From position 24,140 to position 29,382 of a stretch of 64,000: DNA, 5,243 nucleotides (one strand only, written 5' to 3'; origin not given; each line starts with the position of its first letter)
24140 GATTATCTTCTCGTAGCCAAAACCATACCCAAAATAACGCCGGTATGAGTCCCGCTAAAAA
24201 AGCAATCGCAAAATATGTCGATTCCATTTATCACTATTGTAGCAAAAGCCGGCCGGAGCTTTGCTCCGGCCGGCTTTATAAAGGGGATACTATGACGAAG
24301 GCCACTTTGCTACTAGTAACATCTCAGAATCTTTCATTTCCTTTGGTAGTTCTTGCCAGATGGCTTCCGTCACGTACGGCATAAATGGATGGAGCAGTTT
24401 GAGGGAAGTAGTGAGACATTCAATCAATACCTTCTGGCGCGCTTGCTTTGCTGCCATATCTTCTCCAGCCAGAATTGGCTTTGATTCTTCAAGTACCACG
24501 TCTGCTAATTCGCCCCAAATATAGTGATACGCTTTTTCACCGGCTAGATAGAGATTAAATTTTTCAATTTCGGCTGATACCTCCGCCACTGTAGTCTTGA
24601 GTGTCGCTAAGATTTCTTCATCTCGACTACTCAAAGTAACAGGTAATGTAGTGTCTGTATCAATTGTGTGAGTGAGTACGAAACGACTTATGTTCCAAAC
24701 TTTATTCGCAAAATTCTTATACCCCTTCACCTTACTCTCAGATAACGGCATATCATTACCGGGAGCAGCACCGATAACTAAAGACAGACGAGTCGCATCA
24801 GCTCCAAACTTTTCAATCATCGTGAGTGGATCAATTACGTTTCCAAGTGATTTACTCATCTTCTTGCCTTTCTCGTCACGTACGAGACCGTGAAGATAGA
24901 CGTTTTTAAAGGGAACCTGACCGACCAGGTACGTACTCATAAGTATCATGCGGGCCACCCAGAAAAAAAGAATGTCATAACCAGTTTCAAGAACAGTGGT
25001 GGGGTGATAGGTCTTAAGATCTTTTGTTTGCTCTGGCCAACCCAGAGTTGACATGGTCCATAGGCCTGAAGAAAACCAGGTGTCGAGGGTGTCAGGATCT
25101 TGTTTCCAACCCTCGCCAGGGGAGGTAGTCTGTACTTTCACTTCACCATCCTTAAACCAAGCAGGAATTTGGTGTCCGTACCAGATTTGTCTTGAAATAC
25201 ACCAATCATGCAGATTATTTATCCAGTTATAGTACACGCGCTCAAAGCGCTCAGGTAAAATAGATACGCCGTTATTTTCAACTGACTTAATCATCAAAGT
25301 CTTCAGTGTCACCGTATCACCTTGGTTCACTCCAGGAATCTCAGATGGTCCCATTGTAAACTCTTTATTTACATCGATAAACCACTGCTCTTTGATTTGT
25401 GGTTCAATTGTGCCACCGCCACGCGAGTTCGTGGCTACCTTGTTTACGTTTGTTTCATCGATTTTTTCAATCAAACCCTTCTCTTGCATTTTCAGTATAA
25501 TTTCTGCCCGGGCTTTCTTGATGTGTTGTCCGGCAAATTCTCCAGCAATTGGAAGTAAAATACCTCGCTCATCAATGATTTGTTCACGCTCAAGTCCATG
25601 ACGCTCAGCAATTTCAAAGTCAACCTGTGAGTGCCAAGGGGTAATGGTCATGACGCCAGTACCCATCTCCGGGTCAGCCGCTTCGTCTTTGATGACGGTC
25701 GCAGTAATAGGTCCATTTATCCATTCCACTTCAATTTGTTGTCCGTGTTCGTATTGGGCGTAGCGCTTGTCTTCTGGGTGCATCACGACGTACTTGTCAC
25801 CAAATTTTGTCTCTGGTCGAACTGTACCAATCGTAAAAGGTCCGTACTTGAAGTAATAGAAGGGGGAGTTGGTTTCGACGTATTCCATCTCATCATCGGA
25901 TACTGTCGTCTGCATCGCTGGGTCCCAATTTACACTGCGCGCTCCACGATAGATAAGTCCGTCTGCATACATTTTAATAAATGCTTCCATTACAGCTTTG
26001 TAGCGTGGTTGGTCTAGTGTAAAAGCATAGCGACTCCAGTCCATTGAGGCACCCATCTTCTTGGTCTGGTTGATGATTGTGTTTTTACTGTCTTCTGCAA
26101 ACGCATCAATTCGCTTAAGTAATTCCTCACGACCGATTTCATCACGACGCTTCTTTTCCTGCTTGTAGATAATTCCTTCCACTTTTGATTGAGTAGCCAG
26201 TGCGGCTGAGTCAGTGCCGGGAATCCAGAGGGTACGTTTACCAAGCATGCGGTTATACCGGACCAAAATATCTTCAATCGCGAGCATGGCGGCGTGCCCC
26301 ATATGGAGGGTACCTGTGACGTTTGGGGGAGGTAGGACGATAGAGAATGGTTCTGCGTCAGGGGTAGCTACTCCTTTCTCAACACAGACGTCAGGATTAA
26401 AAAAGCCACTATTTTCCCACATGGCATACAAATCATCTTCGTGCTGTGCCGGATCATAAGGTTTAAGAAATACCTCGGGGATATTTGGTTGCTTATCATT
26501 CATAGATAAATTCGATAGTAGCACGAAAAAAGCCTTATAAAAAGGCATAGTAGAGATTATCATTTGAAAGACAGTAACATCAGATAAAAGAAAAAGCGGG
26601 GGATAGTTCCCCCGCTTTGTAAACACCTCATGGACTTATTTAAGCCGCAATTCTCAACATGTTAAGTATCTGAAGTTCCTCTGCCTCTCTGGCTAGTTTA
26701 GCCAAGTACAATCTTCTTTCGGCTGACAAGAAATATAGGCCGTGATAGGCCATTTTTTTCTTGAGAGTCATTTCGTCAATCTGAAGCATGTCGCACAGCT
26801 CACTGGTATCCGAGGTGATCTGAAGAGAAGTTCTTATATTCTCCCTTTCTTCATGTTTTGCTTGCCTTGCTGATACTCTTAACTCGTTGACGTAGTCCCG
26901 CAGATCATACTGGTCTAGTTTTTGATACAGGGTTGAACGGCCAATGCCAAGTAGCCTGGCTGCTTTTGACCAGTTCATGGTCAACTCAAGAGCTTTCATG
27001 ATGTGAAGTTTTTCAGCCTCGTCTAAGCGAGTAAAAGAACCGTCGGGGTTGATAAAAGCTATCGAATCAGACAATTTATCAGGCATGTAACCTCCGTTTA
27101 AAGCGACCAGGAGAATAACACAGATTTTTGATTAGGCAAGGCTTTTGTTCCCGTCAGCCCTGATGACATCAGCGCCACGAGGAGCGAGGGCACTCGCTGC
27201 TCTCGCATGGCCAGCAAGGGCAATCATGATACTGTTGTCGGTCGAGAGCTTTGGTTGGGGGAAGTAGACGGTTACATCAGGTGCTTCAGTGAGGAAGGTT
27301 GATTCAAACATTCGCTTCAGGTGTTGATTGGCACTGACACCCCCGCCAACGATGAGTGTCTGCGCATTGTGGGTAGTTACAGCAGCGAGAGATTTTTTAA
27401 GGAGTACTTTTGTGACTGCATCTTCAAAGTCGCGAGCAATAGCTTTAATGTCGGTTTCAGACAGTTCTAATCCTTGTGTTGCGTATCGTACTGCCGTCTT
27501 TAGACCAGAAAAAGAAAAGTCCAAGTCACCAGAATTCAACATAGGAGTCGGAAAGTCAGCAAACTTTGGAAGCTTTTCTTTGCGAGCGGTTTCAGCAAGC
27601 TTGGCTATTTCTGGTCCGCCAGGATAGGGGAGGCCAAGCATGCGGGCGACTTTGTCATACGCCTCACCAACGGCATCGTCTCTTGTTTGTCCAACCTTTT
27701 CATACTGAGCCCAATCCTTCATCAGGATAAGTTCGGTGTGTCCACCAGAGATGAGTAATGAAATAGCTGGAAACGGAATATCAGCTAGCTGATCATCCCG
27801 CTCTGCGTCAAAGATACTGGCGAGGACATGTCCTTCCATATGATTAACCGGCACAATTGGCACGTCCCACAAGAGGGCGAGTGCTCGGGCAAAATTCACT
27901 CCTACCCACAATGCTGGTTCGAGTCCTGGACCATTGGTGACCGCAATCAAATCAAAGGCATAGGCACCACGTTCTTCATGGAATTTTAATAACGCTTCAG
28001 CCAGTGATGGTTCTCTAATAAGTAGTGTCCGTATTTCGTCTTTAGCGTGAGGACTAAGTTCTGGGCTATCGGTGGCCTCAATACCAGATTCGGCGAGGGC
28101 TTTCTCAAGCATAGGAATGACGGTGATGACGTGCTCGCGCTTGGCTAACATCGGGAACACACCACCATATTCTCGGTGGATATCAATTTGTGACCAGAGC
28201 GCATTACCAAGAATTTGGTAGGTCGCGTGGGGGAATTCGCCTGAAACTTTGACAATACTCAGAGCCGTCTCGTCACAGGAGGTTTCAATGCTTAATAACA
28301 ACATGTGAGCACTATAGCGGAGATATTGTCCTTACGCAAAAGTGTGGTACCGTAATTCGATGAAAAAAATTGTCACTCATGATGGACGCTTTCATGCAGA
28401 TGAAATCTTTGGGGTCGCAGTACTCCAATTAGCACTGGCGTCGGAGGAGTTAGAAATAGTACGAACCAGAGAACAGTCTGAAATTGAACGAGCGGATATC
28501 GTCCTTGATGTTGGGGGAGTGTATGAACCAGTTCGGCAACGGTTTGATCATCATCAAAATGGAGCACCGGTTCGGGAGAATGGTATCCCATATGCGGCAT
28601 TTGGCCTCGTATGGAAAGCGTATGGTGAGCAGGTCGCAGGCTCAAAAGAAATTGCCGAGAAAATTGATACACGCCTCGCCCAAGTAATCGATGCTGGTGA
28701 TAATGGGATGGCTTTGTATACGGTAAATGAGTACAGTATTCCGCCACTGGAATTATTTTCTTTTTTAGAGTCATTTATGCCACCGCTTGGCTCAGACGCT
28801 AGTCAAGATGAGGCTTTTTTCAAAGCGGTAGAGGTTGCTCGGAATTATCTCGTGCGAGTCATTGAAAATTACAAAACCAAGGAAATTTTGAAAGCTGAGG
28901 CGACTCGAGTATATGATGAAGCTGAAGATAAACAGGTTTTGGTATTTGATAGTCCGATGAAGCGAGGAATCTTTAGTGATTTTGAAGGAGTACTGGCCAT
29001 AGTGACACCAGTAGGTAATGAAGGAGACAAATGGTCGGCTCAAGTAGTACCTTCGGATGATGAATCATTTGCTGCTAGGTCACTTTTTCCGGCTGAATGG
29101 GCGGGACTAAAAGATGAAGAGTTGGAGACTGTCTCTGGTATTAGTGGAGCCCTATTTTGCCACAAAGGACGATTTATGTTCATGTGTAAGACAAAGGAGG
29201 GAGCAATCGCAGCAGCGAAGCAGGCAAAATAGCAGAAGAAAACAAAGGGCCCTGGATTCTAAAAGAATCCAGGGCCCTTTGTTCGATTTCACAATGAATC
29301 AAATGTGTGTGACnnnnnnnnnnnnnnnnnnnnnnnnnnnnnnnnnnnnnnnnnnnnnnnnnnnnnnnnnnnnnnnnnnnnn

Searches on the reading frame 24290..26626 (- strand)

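Call 8: search_protein_families(library=pfam, proteins=[window:24290-26626:-], max_evalue=0.001)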
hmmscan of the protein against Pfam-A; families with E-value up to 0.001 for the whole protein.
window:24290-26626:- (778 aa): 4 families
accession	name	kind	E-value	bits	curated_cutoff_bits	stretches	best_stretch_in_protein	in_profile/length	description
PF00133.28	tRNA-synt_1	-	3.8e-123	411.8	22.7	2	66-498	2-254/414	tRNA synthetases class I (I, L, M and V)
PF08264.19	Anticodon_1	-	1.4e-25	90.3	25.1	1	669-777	1-106/148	Anticodon-binding domain of tRNA ligase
PF09334.17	tRNA-synt_1g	-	5.1e-20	72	20.1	2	101-247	8-135/391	tRNA synthetases class I (M)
PF01406.26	tRNA-synt_1e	-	0.00011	22.2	27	0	548-617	213-281/301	tRNA synthetases class I (C) catalytic domain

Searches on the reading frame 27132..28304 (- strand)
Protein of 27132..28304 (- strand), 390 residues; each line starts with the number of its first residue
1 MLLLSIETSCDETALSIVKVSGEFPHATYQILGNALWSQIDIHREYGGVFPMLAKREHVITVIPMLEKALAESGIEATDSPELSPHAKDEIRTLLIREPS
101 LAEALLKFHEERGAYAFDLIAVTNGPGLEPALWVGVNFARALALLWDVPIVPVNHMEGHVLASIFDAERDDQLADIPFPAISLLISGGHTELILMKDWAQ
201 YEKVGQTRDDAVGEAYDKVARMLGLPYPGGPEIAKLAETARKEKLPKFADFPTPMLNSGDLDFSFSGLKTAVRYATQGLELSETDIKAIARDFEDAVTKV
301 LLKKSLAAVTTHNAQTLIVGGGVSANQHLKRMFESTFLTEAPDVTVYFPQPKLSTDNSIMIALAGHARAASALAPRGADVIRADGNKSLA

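Call 53: search_protein_families(library=pfam, proteins=[window:27132-28304:-], max_evalue=0.001)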
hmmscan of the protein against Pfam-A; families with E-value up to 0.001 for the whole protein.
window:27132-28304:- (390 aa): 2 families
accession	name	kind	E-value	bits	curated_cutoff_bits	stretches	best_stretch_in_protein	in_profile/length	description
PF00814.31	TsaD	-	1.5e-77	261.3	24.8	2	116-362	50-263/264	tRNA N6-adenosine threonylcarbamoyltransferase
PF22521.2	HypF_C_2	-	0.00074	19.8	27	0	282-350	162-228/241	Carbamoyltransferase, Kae1-like Domain, second subdomain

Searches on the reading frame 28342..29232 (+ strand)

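Call 53: search_protein_families(library=pfam, proteins=[window:28342-29232:+], max_evalue=0.001)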
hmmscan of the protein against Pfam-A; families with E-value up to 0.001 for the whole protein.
window:28342-29232:+ (296 aa): 1 family
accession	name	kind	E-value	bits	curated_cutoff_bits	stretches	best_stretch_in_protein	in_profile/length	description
PF03690.18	MYG1_exonuc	-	5.2e-63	214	22.1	1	9-295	1-317/318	Uncharacterised protein family (UPF0160)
